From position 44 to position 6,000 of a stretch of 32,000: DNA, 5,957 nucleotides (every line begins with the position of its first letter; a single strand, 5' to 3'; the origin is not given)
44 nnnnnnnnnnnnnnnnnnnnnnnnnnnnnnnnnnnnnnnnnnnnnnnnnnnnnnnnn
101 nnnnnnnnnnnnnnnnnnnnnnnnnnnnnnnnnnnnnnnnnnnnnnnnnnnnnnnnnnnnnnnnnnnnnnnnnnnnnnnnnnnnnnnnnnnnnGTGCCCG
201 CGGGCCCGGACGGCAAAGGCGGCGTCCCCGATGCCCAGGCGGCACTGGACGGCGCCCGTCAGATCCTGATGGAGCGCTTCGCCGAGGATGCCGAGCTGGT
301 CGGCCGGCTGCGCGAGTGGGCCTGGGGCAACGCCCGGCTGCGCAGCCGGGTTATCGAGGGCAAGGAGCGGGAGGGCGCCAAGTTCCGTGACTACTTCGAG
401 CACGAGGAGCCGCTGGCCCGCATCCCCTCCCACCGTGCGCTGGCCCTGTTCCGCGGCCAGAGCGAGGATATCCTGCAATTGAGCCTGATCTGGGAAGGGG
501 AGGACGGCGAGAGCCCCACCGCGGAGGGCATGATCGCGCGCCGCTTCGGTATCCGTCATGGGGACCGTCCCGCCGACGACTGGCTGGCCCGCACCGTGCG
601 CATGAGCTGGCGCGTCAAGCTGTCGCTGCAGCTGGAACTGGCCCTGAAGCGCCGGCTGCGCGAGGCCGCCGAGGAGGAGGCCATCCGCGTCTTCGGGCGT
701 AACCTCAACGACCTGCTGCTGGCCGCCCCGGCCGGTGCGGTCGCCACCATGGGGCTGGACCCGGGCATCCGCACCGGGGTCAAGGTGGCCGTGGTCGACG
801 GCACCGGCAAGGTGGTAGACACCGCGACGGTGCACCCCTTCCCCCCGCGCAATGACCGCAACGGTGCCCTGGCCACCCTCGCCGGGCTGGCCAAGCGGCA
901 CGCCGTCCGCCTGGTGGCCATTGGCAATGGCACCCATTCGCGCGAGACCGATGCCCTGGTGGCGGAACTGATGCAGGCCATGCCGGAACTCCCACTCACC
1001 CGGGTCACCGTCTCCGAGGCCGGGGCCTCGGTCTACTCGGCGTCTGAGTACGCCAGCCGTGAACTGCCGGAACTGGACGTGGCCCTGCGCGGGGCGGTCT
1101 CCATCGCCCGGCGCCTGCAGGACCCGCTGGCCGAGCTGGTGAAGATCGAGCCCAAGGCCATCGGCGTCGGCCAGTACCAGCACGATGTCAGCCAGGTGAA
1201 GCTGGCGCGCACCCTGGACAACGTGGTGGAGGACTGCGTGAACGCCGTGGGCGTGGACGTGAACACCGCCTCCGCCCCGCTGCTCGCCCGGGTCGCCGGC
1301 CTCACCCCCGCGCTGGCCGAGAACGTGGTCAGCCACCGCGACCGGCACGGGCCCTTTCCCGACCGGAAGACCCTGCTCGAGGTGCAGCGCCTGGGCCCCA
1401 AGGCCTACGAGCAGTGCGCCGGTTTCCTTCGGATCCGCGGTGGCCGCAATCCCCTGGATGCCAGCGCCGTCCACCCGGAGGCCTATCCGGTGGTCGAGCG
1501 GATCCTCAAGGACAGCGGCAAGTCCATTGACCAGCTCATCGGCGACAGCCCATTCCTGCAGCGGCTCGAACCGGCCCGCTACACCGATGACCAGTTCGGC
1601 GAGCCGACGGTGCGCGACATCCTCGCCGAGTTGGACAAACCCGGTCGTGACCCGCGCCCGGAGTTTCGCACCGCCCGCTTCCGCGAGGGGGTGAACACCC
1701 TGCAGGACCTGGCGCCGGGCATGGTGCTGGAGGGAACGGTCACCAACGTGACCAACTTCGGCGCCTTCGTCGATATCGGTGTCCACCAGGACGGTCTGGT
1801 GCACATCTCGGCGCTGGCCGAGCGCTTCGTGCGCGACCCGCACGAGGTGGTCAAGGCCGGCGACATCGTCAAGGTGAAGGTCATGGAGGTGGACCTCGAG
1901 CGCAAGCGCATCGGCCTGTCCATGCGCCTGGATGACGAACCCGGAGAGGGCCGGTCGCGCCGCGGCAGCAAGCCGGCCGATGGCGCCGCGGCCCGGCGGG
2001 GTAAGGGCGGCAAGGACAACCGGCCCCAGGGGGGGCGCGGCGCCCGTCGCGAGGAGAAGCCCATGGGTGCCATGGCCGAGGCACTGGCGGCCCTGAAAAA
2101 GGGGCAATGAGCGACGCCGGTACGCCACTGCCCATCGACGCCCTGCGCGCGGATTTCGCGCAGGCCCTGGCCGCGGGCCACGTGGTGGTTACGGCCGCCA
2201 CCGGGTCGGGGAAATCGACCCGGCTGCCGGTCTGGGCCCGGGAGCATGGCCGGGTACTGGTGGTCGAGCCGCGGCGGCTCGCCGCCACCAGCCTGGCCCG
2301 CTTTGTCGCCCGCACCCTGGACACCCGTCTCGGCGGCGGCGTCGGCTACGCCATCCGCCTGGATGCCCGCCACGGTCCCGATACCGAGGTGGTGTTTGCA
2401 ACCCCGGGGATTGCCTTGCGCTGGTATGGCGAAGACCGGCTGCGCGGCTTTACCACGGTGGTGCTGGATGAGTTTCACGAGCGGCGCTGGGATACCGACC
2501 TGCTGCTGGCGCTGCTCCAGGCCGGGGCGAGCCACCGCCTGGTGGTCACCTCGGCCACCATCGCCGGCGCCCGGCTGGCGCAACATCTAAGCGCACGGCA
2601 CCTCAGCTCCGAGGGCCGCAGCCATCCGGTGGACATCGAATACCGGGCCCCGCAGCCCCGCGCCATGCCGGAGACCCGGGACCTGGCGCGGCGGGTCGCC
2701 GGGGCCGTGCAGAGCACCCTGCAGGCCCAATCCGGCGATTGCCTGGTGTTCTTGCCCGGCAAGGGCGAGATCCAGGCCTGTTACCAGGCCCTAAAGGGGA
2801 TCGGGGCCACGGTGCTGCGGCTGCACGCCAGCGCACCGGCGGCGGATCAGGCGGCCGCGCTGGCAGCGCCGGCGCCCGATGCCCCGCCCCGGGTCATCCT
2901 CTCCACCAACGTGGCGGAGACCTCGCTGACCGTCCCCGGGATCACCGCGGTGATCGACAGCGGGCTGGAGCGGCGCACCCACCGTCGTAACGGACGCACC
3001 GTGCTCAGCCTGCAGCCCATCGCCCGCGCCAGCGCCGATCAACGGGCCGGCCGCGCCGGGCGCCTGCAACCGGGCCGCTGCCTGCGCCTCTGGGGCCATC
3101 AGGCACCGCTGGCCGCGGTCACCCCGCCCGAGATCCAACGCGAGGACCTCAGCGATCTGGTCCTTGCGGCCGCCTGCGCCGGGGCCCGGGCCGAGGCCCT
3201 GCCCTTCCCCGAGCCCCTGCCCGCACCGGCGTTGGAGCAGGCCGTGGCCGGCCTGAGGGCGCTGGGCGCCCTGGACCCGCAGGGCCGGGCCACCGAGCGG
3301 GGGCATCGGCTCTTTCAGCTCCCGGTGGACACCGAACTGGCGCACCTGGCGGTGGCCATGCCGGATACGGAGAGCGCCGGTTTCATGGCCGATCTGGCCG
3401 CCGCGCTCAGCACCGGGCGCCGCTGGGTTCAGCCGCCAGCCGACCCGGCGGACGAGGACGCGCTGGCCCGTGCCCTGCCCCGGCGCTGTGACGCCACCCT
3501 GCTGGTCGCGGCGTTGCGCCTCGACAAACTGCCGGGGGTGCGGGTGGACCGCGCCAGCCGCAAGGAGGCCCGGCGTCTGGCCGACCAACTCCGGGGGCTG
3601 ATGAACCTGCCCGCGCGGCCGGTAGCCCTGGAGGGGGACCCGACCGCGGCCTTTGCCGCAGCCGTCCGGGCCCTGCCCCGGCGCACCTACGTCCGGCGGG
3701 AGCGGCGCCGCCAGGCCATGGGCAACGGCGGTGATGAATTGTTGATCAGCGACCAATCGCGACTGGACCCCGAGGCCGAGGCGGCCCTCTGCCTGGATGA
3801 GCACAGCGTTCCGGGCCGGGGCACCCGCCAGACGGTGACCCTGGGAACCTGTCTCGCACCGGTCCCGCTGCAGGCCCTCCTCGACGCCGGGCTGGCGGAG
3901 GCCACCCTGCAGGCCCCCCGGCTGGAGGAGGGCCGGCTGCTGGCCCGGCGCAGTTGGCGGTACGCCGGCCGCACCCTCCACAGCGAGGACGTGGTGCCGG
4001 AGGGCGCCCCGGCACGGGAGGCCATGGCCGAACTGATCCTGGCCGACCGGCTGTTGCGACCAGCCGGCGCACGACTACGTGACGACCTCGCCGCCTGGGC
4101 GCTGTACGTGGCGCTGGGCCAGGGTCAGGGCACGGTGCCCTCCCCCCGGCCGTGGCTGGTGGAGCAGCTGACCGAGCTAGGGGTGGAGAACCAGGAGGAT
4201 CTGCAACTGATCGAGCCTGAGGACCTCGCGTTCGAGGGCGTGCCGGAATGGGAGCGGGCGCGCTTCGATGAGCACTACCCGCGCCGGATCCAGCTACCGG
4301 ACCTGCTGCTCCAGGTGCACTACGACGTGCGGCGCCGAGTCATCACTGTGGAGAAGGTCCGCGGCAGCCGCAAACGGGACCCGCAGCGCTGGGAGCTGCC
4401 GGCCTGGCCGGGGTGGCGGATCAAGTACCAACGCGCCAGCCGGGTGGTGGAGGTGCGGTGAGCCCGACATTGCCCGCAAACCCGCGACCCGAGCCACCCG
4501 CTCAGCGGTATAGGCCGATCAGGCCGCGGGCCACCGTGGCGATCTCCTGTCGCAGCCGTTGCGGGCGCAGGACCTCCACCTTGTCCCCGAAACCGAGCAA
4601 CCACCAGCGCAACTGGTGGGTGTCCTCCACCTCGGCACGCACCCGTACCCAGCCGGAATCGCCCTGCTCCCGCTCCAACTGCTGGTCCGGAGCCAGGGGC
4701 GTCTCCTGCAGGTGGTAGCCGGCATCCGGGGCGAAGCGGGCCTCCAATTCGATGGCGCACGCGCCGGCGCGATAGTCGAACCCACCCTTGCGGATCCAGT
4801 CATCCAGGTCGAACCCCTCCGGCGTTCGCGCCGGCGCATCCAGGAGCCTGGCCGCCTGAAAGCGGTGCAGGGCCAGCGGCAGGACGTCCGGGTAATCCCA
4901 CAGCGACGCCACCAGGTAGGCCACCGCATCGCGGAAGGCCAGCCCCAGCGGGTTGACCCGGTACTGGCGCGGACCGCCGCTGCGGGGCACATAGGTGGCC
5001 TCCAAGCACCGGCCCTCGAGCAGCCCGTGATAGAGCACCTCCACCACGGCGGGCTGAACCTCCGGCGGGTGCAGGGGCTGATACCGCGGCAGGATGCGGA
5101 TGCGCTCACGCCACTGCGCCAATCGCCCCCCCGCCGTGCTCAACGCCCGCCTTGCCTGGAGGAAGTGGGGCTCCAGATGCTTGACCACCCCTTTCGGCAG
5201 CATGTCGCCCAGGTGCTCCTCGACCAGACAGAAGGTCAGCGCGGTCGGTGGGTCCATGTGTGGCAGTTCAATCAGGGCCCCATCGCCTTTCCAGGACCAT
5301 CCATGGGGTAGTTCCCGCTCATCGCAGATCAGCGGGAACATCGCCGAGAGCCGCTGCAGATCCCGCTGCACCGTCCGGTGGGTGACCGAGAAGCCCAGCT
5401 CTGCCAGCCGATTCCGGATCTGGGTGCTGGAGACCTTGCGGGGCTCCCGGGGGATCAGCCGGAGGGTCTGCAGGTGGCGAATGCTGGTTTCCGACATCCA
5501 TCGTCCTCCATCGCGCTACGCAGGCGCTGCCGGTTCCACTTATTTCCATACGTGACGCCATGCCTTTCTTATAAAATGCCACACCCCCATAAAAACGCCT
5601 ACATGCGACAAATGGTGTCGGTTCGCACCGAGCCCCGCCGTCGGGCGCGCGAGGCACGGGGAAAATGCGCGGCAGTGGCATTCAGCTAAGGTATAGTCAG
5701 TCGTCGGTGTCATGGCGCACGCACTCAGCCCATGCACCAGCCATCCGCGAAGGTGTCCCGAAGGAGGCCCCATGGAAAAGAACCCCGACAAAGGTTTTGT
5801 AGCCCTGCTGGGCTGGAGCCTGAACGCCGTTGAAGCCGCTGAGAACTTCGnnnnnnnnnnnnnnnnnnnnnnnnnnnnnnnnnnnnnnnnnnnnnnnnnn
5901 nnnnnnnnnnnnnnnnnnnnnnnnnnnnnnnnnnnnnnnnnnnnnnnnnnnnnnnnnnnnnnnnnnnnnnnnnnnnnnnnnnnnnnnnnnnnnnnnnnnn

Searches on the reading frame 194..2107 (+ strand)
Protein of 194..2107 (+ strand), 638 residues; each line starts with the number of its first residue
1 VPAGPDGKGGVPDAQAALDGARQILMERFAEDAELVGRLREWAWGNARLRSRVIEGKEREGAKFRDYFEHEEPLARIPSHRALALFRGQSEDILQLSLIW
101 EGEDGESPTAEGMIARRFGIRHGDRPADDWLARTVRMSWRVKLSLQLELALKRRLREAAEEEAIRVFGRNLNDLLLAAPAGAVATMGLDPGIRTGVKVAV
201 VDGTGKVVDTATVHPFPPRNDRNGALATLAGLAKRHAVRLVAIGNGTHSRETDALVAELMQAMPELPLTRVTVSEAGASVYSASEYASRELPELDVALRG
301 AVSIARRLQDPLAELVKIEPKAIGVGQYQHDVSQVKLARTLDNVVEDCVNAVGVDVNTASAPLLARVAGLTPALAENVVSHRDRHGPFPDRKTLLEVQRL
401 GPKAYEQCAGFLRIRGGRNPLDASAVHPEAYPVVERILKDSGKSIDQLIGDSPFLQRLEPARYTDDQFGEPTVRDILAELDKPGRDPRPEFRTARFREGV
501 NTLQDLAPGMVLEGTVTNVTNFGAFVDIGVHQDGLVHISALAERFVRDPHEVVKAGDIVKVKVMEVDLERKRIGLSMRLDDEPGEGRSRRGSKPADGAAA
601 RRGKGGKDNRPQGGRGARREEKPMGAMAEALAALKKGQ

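Call 12: search_protein_families(library=pfam, proteins=[window:194-2107:+], max_evalue=0.001)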
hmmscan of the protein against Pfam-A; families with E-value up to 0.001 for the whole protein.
window:194-2107:+ (638 aa): 9 families
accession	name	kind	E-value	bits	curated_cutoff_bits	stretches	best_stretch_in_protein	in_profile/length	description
PF22706.1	Tex_central_region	-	1e-66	224.8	27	1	10-167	19-178/178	Tex central region-like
PF16921.10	Tex_YqgF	-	1.2e-47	162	27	1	184-309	2-126/126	Tex protein YqgF-like domain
PF12836.13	HHH_3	-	1.4e-27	96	27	1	349-413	1-65/65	Helix-hairpin-helix motif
PF17674.7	HHH_9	-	5.8e-25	88.4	23.1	1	419-488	1-70/70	HHH domain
PF00575.29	S1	-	1.3e-23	83.5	22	1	507-578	3-74/74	S1 RNA binding domain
PF14635.12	HHH_7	-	1e-07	32.7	27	1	326-414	9-103/104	Helix-hairpin-helix motif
PF03934.19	T2SSK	-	9.8e-06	26.3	24.2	1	354-398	1-45/63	Type II secretion system (T2SS), protein K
PF23459.1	S1_RRP5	-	2.2e-05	25.4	27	1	506-576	1-71/72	RRP5 S1 domain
PF14639.11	YqgF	-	6.1e-05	23.3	35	1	200-316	25-147/150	Holliday-junction resolvase-like of SPT6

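Call 13: search_protein_families(library=padloc, proteins=[window:194-2107:+], max_evalue=0.01)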
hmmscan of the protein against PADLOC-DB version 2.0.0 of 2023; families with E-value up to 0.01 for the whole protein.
window:194-2107:+ (638 aa): 0 families

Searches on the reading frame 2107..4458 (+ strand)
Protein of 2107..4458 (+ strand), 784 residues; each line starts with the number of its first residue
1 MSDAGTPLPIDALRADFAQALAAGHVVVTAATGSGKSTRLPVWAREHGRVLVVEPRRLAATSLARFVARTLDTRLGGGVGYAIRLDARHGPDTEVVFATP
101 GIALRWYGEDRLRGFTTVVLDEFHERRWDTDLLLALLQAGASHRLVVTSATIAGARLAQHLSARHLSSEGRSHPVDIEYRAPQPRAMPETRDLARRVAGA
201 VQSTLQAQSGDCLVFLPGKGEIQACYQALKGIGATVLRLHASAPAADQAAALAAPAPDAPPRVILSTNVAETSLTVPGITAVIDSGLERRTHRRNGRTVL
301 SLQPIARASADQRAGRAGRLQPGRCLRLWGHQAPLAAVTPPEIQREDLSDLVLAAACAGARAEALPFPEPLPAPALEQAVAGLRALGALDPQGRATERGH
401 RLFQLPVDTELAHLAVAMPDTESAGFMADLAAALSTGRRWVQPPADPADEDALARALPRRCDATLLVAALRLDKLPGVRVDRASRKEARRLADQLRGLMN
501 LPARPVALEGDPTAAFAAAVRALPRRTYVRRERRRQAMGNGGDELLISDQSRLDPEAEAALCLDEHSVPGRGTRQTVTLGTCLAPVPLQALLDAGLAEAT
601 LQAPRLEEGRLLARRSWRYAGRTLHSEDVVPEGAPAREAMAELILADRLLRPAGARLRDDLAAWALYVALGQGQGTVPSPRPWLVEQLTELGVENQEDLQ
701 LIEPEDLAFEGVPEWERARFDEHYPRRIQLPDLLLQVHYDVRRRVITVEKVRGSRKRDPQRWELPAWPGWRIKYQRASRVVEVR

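Call 12: search_protein_families(library=pfam, proteins=[window:2107-4458:+], max_evalue=0.001)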
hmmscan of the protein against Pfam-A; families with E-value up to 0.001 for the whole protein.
window:2107-4458:+ (784 aa): 3 families
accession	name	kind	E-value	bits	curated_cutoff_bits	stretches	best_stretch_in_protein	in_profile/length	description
PF00271.37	Helicase_C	-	1.4e-11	45.1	23.5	1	206-320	12-109/110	Helicase conserved C-terminal domain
PF00270.35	DEAD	-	1.5e-09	38.3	26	1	19-153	10-161/167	DEAD/DEAH box helicase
PF04408.29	HA2_N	-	0.0006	20.3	21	0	382-407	4-29/29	Helicase associated domain (HA2), winged-helix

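Call 13: search_protein_families(library=padloc, proteins=[window:2107-4458:+], max_evalue=0.01)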
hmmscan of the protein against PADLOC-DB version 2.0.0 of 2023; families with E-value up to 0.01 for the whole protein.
window:2107-4458:+ (784 aa): 1 family
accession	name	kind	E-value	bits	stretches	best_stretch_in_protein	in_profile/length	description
PDLC00117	GajB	-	0.0032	14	1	22-75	26-79/604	UrvD helicase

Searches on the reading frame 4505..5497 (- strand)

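Call 3: search_protein_families(library=pfam, proteins=[window:4505-5497:-], max_evalue=1)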
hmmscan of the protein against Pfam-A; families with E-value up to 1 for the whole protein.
window:4505-5497:- (331 aa): 6 families
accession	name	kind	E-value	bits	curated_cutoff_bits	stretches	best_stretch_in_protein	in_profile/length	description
PF25583.1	WCX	-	2.6e-20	73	23.9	1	249-326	3-75/76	WCX domain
PF13280.12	WYL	-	2e-10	40.9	21.8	1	151-217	2-69/70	WYL domain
PF01316.27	Arg_repressor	-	0.0079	16.4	27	1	25-52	23-50/70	Arginine repressor, DNA binding domain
PF01498.24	HTH_Tnp_Tc3_2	-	0.01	16.6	31.5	1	13-49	6-41/72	Transposase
PF17036.11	CBP_BcsS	-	0.11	12.6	24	1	259-300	80-121/207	Cellulose biosynthesis protein BcsS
PF08279.18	HTH_11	-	0.14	12.5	25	1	36-54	25-43/55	HTH domain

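Call 4: search_protein_families(library=ncbifam, proteins=[window:4505-5497:-], max_evalue=1)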
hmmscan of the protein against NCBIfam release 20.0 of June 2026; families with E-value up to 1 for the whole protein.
window:4505-5497:- (331 aa): 3 families
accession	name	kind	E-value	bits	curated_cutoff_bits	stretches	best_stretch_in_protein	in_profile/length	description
NF002880.0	PRK03341.1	equivalog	0.072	12.7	200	1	8-53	19-63/170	arginine repressor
TIGR01529.1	argR_whole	equivalog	0.11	12.4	130.45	1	22-52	17-47/146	arginine repressor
NF033587.1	transpos_IS6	equivalog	0.21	11.2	125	1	22-75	23-76/202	IS6 family transposase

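Call 13: search_protein_families(library=padloc, proteins=[window:4505-5497:-], max_evalue=0.01)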
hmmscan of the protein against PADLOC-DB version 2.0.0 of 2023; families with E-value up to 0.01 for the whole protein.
window:4505-5497:- (331 aa): 7 families
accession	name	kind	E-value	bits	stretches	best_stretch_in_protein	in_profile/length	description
PDLC01652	WYL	-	4.1e-31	106.5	1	145-326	13-161/162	"CAS-I,CAS-II,CAS-III,CAS-IV,CAS-V,CAS-VI; associated_signaling"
PDLC01457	WYL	-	3.2e-14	51.1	1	12-314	10-228/229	"CAS-I,CAS-II,CAS-III,CAS-IV,CAS-V,CAS-VI; associated_signaling"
PDLC01766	Cas3c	-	3.8e-10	36.6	1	199-330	186-316/1009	-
PDLC01484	WYL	-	1.5e-05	22.4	0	280-330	387-436/437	"CAS-I,CAS-II,CAS-III,CAS-IV,CAS-V,CAS-VI; associated_signaling"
PDLC01510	WYL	-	1.5e-05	22.4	0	280-330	387-436/437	"CAS-I,CAS-II,CAS-III,CAS-IV,CAS-V,CAS-VI; associated_signaling"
PDLC01046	WYL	-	7.8e-05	20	0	284-331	388-434/435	HTH-WYL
PDLC01036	WYL/Csx1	-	7.9e-05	20.5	1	186-324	159-275/279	CARF+WYL C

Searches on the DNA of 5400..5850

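Call 75: search_rna_families(source=window, start=5400, end=5850, threshold=evalue, max_evalue=1)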
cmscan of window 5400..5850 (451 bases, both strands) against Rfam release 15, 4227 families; matches with E-value up to 1: 1.
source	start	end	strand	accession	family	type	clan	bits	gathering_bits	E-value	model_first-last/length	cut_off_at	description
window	5620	5738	+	RF02201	TTC28-AS1_4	Gene; lncRNA;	-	20.6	45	0.29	1-113/113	no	TTC28 antisense RNA 1 conserved region 4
